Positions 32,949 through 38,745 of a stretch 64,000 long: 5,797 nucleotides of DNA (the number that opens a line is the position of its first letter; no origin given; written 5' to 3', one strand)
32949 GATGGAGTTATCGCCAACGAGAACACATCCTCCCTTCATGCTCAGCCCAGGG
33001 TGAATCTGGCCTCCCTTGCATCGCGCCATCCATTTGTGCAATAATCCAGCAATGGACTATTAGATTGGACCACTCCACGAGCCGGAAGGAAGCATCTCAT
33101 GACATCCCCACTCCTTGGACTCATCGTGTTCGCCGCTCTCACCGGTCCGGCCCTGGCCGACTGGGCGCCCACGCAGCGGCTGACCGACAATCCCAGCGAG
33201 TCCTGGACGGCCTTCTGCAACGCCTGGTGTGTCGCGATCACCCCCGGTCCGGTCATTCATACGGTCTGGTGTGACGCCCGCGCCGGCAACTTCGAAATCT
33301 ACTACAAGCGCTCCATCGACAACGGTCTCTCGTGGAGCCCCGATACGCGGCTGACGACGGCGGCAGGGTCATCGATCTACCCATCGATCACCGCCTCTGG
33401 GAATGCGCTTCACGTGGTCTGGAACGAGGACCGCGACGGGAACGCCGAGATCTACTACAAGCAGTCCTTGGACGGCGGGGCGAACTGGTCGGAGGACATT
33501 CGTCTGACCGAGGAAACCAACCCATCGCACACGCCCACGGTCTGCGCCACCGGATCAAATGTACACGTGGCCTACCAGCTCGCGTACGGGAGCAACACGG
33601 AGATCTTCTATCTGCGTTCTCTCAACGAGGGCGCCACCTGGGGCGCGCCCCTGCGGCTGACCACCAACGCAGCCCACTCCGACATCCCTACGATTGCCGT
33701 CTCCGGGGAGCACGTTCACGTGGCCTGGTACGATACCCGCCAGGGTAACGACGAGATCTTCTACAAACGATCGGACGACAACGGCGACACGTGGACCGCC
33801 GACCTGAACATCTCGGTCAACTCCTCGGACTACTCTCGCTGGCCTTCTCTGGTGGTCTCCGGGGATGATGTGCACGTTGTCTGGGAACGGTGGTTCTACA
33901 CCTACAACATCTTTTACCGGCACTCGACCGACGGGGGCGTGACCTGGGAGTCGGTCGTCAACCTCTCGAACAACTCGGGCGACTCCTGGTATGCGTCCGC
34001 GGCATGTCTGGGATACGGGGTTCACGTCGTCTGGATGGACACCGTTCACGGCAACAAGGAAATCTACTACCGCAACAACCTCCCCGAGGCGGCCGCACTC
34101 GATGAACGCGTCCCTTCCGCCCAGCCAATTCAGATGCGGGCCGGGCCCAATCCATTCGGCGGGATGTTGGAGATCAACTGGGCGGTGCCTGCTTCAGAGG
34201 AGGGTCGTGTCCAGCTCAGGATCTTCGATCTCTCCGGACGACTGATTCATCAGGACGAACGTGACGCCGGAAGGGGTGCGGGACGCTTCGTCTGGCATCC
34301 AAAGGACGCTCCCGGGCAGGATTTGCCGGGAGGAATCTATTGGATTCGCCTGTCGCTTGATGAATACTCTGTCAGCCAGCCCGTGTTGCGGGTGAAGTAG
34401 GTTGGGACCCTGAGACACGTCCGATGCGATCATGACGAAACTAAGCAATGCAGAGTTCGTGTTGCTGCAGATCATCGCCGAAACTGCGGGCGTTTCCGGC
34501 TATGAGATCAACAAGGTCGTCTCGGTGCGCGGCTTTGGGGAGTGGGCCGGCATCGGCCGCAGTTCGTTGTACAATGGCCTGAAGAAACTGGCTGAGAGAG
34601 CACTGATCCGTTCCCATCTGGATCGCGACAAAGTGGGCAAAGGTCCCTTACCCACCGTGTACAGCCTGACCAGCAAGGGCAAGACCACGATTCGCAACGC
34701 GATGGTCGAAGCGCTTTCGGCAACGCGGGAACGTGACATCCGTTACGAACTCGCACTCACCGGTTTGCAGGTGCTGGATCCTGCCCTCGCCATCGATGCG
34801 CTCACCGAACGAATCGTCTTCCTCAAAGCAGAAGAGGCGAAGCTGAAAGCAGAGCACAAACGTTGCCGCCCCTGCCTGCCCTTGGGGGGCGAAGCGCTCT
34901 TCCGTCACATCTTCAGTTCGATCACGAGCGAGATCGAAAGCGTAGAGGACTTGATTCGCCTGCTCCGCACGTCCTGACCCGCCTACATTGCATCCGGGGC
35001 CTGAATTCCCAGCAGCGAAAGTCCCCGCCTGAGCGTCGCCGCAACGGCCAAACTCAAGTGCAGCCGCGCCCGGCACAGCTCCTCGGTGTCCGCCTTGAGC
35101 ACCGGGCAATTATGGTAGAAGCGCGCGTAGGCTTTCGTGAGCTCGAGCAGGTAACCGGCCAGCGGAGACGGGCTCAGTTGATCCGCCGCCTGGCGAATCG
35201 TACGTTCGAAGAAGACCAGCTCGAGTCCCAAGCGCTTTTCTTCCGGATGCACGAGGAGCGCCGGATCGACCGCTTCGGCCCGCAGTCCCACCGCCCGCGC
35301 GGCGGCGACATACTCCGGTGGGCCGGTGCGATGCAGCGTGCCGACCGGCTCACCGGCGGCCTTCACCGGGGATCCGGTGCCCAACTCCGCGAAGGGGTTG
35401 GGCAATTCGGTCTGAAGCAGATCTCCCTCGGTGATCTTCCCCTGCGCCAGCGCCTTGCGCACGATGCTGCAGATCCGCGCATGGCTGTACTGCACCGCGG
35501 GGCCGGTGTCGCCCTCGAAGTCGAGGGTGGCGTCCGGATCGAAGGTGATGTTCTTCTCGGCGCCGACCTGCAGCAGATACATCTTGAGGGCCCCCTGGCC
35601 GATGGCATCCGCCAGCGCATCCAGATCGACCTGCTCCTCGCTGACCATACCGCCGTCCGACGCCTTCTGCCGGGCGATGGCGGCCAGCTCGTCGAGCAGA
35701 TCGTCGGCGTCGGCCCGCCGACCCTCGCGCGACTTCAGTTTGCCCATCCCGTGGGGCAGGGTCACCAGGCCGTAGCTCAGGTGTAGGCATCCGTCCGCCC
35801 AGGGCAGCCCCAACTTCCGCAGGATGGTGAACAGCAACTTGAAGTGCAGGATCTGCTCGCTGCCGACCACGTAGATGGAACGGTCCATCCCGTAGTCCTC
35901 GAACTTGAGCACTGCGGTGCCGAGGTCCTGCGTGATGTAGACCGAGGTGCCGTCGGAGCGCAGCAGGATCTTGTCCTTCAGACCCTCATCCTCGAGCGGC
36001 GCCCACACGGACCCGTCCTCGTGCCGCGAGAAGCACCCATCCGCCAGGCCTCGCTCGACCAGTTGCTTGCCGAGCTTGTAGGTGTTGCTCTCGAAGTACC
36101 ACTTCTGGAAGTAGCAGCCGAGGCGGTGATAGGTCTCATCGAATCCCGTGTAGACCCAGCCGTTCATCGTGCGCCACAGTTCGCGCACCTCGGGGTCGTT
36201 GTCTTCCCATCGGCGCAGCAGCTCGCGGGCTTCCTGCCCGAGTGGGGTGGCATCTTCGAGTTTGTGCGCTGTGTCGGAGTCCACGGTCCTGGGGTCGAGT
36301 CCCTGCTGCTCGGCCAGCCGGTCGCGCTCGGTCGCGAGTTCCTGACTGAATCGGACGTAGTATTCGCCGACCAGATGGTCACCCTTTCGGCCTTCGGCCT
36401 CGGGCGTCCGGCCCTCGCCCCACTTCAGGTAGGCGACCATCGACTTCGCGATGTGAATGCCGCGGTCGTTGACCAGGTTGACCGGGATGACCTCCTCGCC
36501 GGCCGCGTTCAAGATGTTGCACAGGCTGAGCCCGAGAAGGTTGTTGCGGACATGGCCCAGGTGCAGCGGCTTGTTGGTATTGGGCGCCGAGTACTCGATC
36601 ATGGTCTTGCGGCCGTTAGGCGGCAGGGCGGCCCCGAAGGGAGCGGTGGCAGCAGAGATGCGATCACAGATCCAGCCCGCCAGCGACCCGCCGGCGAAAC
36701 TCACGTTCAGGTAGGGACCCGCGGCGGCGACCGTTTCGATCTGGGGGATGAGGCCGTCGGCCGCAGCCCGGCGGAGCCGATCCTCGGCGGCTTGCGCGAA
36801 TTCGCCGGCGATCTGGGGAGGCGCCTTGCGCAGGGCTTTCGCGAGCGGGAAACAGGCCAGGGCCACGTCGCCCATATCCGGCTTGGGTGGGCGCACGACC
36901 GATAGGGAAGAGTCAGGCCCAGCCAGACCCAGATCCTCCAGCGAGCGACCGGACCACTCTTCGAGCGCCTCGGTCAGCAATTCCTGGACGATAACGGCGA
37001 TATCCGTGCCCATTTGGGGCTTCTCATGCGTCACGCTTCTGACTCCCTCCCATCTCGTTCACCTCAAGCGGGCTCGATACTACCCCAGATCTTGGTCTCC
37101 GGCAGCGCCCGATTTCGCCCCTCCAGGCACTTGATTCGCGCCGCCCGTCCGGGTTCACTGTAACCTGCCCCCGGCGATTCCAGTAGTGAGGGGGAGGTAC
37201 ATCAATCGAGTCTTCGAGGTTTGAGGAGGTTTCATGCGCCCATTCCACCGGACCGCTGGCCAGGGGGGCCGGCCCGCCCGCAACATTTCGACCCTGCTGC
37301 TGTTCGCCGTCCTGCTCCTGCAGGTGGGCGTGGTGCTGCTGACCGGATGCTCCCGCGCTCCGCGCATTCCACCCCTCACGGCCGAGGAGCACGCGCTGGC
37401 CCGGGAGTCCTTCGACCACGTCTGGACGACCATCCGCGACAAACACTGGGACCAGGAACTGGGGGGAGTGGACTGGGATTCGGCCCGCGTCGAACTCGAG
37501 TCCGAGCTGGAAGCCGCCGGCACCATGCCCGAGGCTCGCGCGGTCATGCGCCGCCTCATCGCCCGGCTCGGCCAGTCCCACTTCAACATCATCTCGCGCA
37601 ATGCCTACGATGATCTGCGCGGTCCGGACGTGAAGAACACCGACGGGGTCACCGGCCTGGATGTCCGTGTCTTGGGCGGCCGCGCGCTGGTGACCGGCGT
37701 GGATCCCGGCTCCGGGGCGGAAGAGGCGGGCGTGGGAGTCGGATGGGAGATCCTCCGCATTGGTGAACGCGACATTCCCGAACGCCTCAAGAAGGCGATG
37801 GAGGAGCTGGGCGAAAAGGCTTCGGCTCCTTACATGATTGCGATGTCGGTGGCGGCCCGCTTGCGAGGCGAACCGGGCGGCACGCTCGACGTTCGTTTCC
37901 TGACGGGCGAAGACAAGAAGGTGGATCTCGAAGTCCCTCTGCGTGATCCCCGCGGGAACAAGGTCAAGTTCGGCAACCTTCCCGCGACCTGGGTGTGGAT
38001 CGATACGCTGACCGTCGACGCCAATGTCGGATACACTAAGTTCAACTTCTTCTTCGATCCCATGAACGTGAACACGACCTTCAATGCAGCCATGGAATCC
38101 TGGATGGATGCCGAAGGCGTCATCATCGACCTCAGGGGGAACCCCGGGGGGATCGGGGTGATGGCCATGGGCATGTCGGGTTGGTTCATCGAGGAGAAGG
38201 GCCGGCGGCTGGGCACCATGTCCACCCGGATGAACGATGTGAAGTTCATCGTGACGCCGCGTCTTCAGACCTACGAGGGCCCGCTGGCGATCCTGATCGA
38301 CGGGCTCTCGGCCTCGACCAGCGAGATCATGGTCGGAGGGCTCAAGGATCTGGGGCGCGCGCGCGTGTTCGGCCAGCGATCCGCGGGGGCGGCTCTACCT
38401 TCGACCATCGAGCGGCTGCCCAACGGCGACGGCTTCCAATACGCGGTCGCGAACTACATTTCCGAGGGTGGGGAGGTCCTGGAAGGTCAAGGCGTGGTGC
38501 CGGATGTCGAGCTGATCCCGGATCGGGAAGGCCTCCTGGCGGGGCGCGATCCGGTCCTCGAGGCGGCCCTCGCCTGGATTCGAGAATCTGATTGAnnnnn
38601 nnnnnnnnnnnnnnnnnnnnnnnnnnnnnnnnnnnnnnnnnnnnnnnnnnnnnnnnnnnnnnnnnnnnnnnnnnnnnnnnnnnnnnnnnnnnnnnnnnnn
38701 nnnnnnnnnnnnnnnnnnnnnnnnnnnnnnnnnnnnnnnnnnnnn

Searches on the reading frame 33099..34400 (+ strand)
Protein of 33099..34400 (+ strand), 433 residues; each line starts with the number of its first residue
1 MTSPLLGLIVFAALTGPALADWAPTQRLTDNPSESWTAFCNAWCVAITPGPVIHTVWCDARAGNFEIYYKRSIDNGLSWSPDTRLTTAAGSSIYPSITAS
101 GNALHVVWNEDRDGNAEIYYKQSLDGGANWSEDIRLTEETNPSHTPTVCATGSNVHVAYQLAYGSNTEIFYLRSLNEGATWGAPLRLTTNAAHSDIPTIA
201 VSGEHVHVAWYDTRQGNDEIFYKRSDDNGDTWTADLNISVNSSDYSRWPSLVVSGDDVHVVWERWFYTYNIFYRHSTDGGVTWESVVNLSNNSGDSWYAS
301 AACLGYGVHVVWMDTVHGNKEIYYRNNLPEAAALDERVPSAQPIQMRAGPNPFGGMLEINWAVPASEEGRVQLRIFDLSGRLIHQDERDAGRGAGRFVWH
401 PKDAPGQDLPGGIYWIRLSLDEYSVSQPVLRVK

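Call 49: search_protein_families(library=pfam, proteins=[window:33099-34400:+], max_evalue=0.0001)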
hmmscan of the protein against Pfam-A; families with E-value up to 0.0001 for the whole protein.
window:33099-34400:+ (433 aa): 2 families
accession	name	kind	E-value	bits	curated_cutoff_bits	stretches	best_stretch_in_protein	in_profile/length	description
PF13088.12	BNR_2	-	1.3e-10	41.6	31.4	1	112-290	12-207/277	BNR repeat-like domain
PF02012.26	BNR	-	2.5e-08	33.1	27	0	275-284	2-11/12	BNR/Asp-box repeat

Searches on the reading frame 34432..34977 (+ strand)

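Call 49: search_protein_families(library=pfam, proteins=[window:34432-34977:+], max_evalue=0.0001)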
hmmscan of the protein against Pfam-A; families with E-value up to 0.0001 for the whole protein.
window:34432-34977:+ (181 aa): 1 family
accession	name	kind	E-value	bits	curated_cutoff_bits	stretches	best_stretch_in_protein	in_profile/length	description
PF03551.20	PadR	-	1.6e-06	28.5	27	1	11-88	1-74/75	Transcriptional regulator PadR-like family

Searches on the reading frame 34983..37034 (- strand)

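Call 49: search_protein_families(library=pfam, proteins=[window:34983-37034:-], max_evalue=0.0001)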
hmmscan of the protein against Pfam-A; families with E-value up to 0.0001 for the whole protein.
window:34983-37034:- (683 aa): 3 families
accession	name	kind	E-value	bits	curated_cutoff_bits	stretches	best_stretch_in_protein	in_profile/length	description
PF00750.26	tRNA-synt_1d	-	1.7e-34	119.8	23.3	1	140-488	18-337/349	tRNA synthetases class I (R), catalytic domain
PF05746.21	DALR_1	-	1.3e-29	103.1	22.3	1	589-683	24-117/117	DALR anticodon binding domain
PF03485.21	Arg_tRNA_synt_N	-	6.5e-10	39.9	21.5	1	17-112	4-84/85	Arginyl tRNA synthetase N terminal domain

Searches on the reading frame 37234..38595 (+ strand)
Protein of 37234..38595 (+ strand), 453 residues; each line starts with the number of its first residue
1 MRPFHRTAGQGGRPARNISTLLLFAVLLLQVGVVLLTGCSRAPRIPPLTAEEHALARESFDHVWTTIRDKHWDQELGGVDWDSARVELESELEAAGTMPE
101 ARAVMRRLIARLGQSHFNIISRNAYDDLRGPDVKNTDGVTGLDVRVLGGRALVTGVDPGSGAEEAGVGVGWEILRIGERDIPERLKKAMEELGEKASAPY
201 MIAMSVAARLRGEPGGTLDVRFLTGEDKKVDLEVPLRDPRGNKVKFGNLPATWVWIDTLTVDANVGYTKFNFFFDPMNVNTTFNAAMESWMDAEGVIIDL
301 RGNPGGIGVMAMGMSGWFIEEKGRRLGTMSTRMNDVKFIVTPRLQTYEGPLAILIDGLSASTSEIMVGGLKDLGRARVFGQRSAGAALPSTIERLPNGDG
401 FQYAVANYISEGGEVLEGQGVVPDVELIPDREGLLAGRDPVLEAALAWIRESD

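Call 49: search_protein_families(library=pfam, proteins=[window:37234-38595:+], max_evalue=0.0001)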
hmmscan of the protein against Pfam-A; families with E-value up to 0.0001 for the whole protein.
window:37234-38595:+ (453 aa): 2 families
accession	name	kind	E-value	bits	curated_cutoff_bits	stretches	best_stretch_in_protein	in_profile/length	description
PF03572.23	Peptidase_S41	-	2.6e-28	99.1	24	1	265-426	2-164/165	Peptidase family S41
PF14684.11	Tricorn_C1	-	2.9e-08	33.9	24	1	57-109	6-58/59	Tricorn protease C1 domain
